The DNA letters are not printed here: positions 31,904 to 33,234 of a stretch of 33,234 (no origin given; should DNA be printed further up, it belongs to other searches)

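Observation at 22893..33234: Phage-tail-like contractile injection system (eCIS/PLTS-type) operon beside housekeeping nadC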

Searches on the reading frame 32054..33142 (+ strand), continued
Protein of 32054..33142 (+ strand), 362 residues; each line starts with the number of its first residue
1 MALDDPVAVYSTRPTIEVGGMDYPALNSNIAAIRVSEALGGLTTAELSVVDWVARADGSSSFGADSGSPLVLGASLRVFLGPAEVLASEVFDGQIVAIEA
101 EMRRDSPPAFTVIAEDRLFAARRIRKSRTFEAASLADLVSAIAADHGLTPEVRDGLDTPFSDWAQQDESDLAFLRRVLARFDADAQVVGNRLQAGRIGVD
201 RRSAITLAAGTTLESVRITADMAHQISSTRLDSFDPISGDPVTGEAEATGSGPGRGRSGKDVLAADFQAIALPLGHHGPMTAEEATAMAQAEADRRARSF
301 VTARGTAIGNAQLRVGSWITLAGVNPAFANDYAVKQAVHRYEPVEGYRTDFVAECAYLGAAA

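Call 78: fold_search(model_id=the predicted structure, library=pdb)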
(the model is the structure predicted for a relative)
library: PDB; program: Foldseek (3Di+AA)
matches with E <= 10: 325; with E <= 0.001: 0
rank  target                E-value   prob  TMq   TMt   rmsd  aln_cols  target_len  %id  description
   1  6mlq_C                6.7e-01  0.01  0.06  0.08  28.6       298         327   13  Cryo-EM structure of microtubule-bound Kif7 in the ADP state (released 2019-05-01)
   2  8bjs_A                7.1e-01  0.04  0.05  0.07  29.1        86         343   10  Apo KIF20A[55-510] crystal structure (released 2023-10-04)
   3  2x7d_A                7.1e-01  0.02  0.06  0.08  26.7       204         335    8  Crystal structure of human kinesin Eg5 in complex with (S)-dimethylenastron (released 2010-07-14)
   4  2wog_C                8.4e-01  0.02  0.05  0.08  28.0       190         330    8  Intermediate and final states of human kinesin Eg5 in complex with S-trityl-L-cysteine (released 2010-08-04)
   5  6zph_B                8.9e-01  0.02  0.06  0.09  29.4       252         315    9  Kinesin binding protein complexed with Kif15 motor domain (released 2020-12-30)
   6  2x2r_C                8.9e-01  0.02  0.07  0.10  26.1       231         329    7  Crystal structure of human kinesin Eg5 in complex with (R)-2-amino-3-((4-chlorophenyl)diphenylmethylthio)propanoic aci (released 2011-01-26)
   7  8vyl_E                1.0e+00  0.03  0.07  0.16  12.0       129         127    9  The structure of Human Hemoglobin in Complex with Nanobody BtNbE11 (released 2024-07-17)
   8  9ezv_B                1.2e+00  0.04  0.06  0.18  11.7       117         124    9  Structure of the single-domain antibody VHH_h2 in complex with human Vsig4 (released 2025-10-29)
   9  7po5_H                1.2e+00  0.02  0.05  0.17  31.0       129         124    8  Human coronavirus OC43 spike glycoprotein ectodomain in complex with the 47C9 antibody Fab fragment (released 2022-04-20)
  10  4a5y_C                1.3e+00  0.07  0.06  0.08  22.1        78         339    9  Intermediate state of human kinesin Eg5 in complex with Ispinesib (released 2012-11-07)
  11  6v7y_F                1.3e+00  0.05  0.07  0.18  11.6       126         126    9  Human CD1d presenting alpha-Galactosylceramide in complex with VHH nanobody 1D5 (released 2020-09-16)
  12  8ejh_H                1.3e+00  0.02  0.05  0.18  30.9       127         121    6  Lassa virus glycoprotein complex (Josiah) bound to 12.1F Fab (released 2023-06-07)
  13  7eeh_D                1.3e+00  0.02  0.07  0.11  18.9       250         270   10  Selenomethionine labeled Fe(II)/(alpha)ketoglutarate-dependent dioxygenase TqaL (released 2021-05-26)
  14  8f2n_A                1.4e+00  0.08  0.05  0.06   3.4        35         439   14  Phi-29 partially-expanded fiberless prohead (released 2023-11-15)
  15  4bxn_B                1.4e+00  0.05  0.05  0.08  23.2        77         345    8  Eg5(WT) complex (released 2013-07-31)
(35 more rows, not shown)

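Call 90: search_solved_structures(query=L012:12165-16595:+, max_evalue=1)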
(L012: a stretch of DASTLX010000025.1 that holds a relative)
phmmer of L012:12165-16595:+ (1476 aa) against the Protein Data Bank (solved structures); distinct sequences matched with E-value up to 1: 1.
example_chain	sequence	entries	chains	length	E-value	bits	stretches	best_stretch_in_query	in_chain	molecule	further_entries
1g3y_A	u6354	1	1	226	0.14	13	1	702-846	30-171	DIPHTHERIA TOXIN REPRESSOR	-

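Call 91: search_solved_structures(query=L012:10001-12148:+, max_evalue=1)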
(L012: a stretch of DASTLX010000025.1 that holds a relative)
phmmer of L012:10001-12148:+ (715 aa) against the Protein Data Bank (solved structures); distinct sequences matched with E-value up to 1: 2.
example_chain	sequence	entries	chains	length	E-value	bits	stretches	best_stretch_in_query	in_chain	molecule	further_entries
7b5h_AA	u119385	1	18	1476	0.33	13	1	56-127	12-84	All3314 protein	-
2r9g_A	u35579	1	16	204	0.68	11.9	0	188-247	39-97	AAA ATPase, central region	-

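Call 93: search_protein_families(library=ncbifam, proteins=[window:32054-33142:+, L003:11083-11766:+, L003:13765-15975:+, L012:18104-19954:+], max_evalue=0.001)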
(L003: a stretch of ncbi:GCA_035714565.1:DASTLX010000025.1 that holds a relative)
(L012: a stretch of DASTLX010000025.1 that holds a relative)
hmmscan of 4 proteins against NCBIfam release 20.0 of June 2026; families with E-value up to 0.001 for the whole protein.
window:32054-33142:+ (362 aa): 2 families
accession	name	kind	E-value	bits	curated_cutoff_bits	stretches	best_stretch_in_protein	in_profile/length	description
NF033848.1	VgrG_rel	hypoth_equivalog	7.4e-23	80.6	275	1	86-352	71-347/547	VgrG-related protein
TIGR03361.1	VI_Rhs_Vgr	subfamily_domain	0.00026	19.7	186.35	0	88-179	61-154/513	type VI secretion system tip protein TssI/VgrG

L003:11083-11766:+ (227 aa): 4 families
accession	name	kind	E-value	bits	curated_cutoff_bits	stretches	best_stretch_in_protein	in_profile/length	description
NF033848.1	VgrG_rel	hypoth_equivalog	3.5e-23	81.7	275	1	14-181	374-546/547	VgrG-related protein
TIGR01646.1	vgr_GE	subfamily_domain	2.2e-16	59.9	121.8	1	16-106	346-443/480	type VI secretion system tip protein VgrG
TIGR03361.1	VI_Rhs_Vgr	subfamily_domain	6.6e-14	51.4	186.35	1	42-107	393-458/513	type VI secretion system tip protein TssI/VgrG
TIGR01644.1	phage_P2_V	subfamily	2.8e-06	27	46.75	1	48-142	33-126/192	phage baseplate assembly protein V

L003:13765-15975:+ (736 aa): 1 family
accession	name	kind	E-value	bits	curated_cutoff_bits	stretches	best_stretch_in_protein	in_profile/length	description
TIGR02243.1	TIGR02243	equivalog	2.6e-74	251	155.8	1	8-667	2-659/659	putative baseplate assembly protein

L012:18104-19954:+ (616 aa): 11 families
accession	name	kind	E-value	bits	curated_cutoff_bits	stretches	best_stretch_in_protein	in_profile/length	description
NF042959.1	IteA_antiphage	equivalog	1.3e-25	90.4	510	1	406-580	127-301/367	anti-phage ATPase IteA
NF003069.1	PRK03992.1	subfamily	8.1e-18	64.7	500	1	407-586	168-355/379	proteasome-activating nucleotidase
TIGR01243.1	CDC48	subfamily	4.9e-17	61.5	802.65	1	402-548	485-636/733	CDC48 family AAA ATPase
TIGR01242.2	TIGR01242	subfamily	2.1e-16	59.9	500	1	406-583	150-335/362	proteasome-activating nucleotidase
NF041006.2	cell_div_CdvC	equivalog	1.7e-15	56.8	650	1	408-581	138-320/370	cell division protein CdvC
NF047748.1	PrtsmActNtasePan1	equivalog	1.7e-13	50.4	750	1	406-579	184-365/405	proteasome-activating nucleotidase Pan1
NF047747.1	PrtsmActNtasePan2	equivalog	8.9e-13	48.2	700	1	403-583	184-372/397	proteasome-activating nucleotidase Pan2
TIGR01241.2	FtsH_fam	equivalog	1.1e-12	47.5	600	1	407-589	198-388/598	ATP-dependent zinc metalloprotease FtsH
NF008004.0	PRK10733.1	equivalog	7.3e-10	37.4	1008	1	407-548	188-336/644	ATP-dependent zinc metalloprotease FtsH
TIGR03689.1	pup_AAA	equivalog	1.6e-07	30.5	504.75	1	410-550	222-381/512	proteasome ATPase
TIGR03922.1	T7SS_EccA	equivalog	3.6e-06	25.8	466.65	1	408-502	316-412/557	type VII secretion AAA-ATPase EccA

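Call 94: search_protein_families(library=pfam, proteins=[L002:2083-2433:+, L002:875-1600:-], max_evalue=1)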
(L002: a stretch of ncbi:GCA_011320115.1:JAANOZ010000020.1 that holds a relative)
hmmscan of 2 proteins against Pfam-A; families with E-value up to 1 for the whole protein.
L002:2083-2433:+ (116 aa): 1 family
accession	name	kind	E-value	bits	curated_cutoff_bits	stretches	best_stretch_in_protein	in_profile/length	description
PF11321.13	DUF3123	-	0.092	13.1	27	1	13-40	23-50/62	Protein of unknown function (DUF3123)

L002:875-1600:- (241 aa): 21 families
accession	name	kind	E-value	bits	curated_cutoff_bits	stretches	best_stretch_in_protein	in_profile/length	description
PF00196.25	GerE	-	1.1e-16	60.6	23.5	1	159-208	2-51/57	Bacterial regulatory proteins, luxR family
PF08281.18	Sigma70_r4_2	-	1.3e-07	31.6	25.7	1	156-197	7-49/54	Sigma-70, region 4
PF13936.12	HTH_38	-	5.3e-06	26.5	27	1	166-196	12-42/44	Helix-turn-helix domain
PF13384.12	HTH_23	-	2.5e-05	24.4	24.6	1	165-197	8-40/50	Homeodomain-like domain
PF02796.21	HTH_7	-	0.00016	22.2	23.8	1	166-192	13-39/45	Helix-turn-helix domain of resolvase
PF00072.30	Response_reg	-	0.00059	20.4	30.2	1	17-122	2-109/111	Response regulator receiver domain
PF13551.12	HTH_29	-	0.001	19.6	28.1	1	167-197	4-35/64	Winged helix-turn helix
PF13412.12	HTH_24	-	0.0015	18.5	21.9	1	174-195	17-38/48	Winged helix-turn-helix DNA-binding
PF14493.12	HTH_40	-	0.0063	17.2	27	1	168-199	6-37/89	Helix-turn-helix domain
PF13518.12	HTH_28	-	0.011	16.3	25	1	166-196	4-34/52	Helix-turn-helix domain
PF07638.17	Sigma70_ECF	-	0.013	15.8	21.1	1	165-198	142-175/185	ECF sigma factor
PF12840.13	HTH_20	-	0.015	15.7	27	1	172-196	16-40/51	Helix-turn-helix domain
PF06322.17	Phage_NinH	-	0.023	15.1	29.8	0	83-129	9-57/60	Phage NinH protein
PF04545.22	Sigma70_r4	-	0.025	14.5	24.1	1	159-200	4-46/50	Sigma-70, region 4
PF08279.18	HTH_11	-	0.026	14.9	25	1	175-198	16-39/55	HTH domain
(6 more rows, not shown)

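Call 96: fold_search(model_id=the predicted structure, library=viral)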
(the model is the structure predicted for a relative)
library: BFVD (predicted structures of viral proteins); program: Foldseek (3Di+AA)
matches with E <= 10: 265; with E <= 0.001: 0
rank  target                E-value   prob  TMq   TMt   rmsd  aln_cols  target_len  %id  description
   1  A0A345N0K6            6.9e-02  0.20  0.07  0.12  26.0       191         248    9  (no name in the UniProt tables at hand)
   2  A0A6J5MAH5            4.7e-01  0.03  0.05  0.14  26.2       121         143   13  Single-stranded DNA-binding protein [uncultured Caudovirales phage]
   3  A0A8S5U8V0            5.0e-01  0.07  0.06  0.04  32.8       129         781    7  Translation initiation factor-like protein [Siphoviridae sp. ctnMR5]
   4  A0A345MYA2            7.0e-01  0.06  0.05  0.06  15.0       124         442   15  (no name in the UniProt tables at hand)
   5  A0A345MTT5            7.0e-01  0.03  0.08  0.10  22.4       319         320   10  (no name in the UniProt tables at hand)
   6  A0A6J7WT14            7.8e-01  0.02  0.09  0.08  35.7       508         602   10  Prohead protease [uncultured Caudovirales phage]
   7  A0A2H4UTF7            7.8e-01  0.01  0.07  0.04  31.2       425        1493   12  Kinesin motor protein [Bodo saltans virus]
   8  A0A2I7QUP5            8.7e-01  0.02  0.05  0.07  27.6       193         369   10  (no name in the UniProt tables at hand)
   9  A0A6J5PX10            9.8e-01  0.01  0.07  0.06  34.4       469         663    8  Uncharacterized protein [uncultured Caudovirales phage]
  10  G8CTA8                1.0e+00  0.04  0.07  0.19  27.6       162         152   13  (no name in the UniProt tables at hand)
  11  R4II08                1.1e+00  0.08  0.07  0.07  16.7       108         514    9  (no name in the UniProt tables at hand)
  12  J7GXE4                1.1e+00  0.04  0.06  0.19  20.7       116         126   15  Movement protein (Fragment) [Rose spring dwarf-associated virus]
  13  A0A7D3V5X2            1.3e+00  0.06  0.06  0.11  38.2       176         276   15  Uncharacterized protein [Fadolivirus FV1/VV64]
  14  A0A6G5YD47            1.3e+00  0.01  0.06  0.10  29.6       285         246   10  (no name in the UniProt tables at hand)
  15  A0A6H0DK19            1.3e+00  0.01  0.05  0.06  28.7       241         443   12  Protein IA [Oates virus]
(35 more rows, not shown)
